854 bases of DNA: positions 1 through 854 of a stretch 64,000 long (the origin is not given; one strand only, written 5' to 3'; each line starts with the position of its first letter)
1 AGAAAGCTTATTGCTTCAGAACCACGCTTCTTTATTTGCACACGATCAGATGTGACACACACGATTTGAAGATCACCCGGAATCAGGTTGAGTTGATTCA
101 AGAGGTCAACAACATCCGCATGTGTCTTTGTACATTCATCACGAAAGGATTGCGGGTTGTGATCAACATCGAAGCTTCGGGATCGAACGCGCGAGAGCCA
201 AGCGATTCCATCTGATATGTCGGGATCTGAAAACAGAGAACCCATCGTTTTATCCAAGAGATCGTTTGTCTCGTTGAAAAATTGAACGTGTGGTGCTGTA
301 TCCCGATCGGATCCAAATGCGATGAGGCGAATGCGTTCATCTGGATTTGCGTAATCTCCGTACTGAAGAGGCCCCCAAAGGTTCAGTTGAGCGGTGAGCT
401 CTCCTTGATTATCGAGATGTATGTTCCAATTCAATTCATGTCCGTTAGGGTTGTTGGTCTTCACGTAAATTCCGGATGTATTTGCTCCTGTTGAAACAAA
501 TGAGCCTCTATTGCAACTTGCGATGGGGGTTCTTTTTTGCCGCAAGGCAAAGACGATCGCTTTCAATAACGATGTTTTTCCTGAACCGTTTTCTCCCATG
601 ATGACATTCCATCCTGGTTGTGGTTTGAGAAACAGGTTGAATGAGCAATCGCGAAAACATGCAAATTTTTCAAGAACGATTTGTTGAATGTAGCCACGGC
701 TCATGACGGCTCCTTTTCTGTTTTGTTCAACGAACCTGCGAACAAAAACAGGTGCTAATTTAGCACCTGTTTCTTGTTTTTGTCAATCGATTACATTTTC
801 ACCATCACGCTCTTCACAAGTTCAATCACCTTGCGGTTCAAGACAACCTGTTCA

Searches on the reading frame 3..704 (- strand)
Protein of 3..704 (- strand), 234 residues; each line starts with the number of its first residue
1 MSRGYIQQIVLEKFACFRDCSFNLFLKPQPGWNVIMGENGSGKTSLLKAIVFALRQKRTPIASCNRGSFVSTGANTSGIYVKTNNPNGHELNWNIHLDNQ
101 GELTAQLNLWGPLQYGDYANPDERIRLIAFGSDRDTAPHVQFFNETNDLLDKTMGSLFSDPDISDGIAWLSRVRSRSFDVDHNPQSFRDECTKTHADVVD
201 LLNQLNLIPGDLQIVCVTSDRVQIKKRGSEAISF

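Call 84: search_protein_families(library=pfam, proteins=[window:3-704:-], max_evalue=0.1)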
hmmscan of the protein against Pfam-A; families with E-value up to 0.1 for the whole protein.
window:3-704:- (234 aa): 17 families
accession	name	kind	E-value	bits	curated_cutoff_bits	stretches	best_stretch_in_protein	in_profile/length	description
PF13476.12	AAA_23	-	5.4e-12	47.2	27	1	9-84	2-68/201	AAA domain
PF02463.25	SMC_N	-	1.1e-08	35.2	40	1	5-57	1-51/220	RecF/RecN/SMC N terminal domain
PF13175.12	AAA_15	-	2.4e-06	27.9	32.1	1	5-57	2-50/374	AAA ATPase domain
PF13304.12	AAA_21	-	1.4e-05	25.8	27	1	33-63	2-26/304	AAA domain, putative AbiEii toxin, Type IV TA system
PF13514.12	AAA_27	-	0.00016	21.8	22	1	6-51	3-47/206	AAA domain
PF00005.33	ABC_tran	-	0.00038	21.5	25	1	34-55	15-36/137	ABC transporter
PF24389.1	ORC-CDC6-like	-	0.00058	19.2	27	1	22-92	26-89/571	ORC-CDC6-like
PF05729.18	NACHT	-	0.00093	19.5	26.7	1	34-60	4-30/167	NACHT domain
PF13555.12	AAA_29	-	0.0026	17.9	27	1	33-55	25-47/61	P-loop containing region of AAA domain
PF13166.12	AAA_13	-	0.011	14.9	36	1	31-65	17-52/713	AAA domain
PF13191.12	AAA_16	-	0.029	15.3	32.6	1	31-58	25-52/167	AAA ATPase domain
PF13401.12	AAA_22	-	0.035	14.9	27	1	34-84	9-42/130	AAA domain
PF01580.24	FtsK_SpoIIIE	-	0.049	13.5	24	1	22-60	31-69/221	FtsK/SpoIIIE family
PF20720.3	nSTAND3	-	0.05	13.8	27.2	1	34-58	21-45/155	Novel STAND NTPase 3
PF25199.1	nSTAND_NTPase5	-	0.063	13.5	34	1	29-67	40-79/145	Novel STAND NTPase 5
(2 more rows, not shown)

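Call 111: search_protein_families(library=padloc, proteins=[window:3-704:-], max_evalue=0.01)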
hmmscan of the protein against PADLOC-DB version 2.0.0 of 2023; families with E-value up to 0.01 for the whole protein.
window:3-704:- (234 aa): 103 families (the best 25 are shown)
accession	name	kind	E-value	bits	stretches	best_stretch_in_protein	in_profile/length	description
PDLC00269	PtuA1|PtuA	-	7.4e-20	69.6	2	5-109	2-112/446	AAA ATPase domain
PDLC04135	mad3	-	2e-11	42.1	1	5-63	1-55/374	mads_3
PDLC00292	PtuA1|PtuA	-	3.8e-11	40.1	1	4-178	307-468/726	AAA ATPase domain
PDLC00277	PtuA1|PtuA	-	4.3e-10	37.4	1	6-60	3-53/423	AAA ATPase domain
PDLC00278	PtuA1|PtuA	-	5.6e-10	37.1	1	6-56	3-49/436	AAA ATPase domain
PDLC04213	HEC-02A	-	1.6e-09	35.8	1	6-76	3-71/337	-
PDLC00311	PtuA1|PtuA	-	4.1e-09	33.9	1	7-90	4-84/455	AAA ATPase domain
PDLC00271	PtuA1|PtuA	-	7e-09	33.7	1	6-98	3-99/421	AAA ATPase domain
PDLC00304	PtuA1|PtuA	-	8.3e-09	33.1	1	5-56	11-65/444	AAA ATPase domain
PDLC00099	GajA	-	8.3e-09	32.9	1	5-71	2-70/626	AAA ATPase domain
PDLC00298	PtuA1|PtuA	-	3.6e-08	30.9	1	6-54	3-47/423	AAA ATPase domain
PDLC00091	GajA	-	7.1e-08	29.7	1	5-68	2-62/627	AAA ATPase domain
PDLC03878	NsnB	-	1.3e-07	29.7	1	6-114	2-98/345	-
PDLC00080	GajA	-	2.4e-07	27.9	1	5-72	2-72/622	AAA ATPase domain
PDLC02726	PbeC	-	3.1e-07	27.2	1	6-54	3-51/637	PbeC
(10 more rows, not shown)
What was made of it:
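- A Septu-type ATPase lies next door (call 111).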
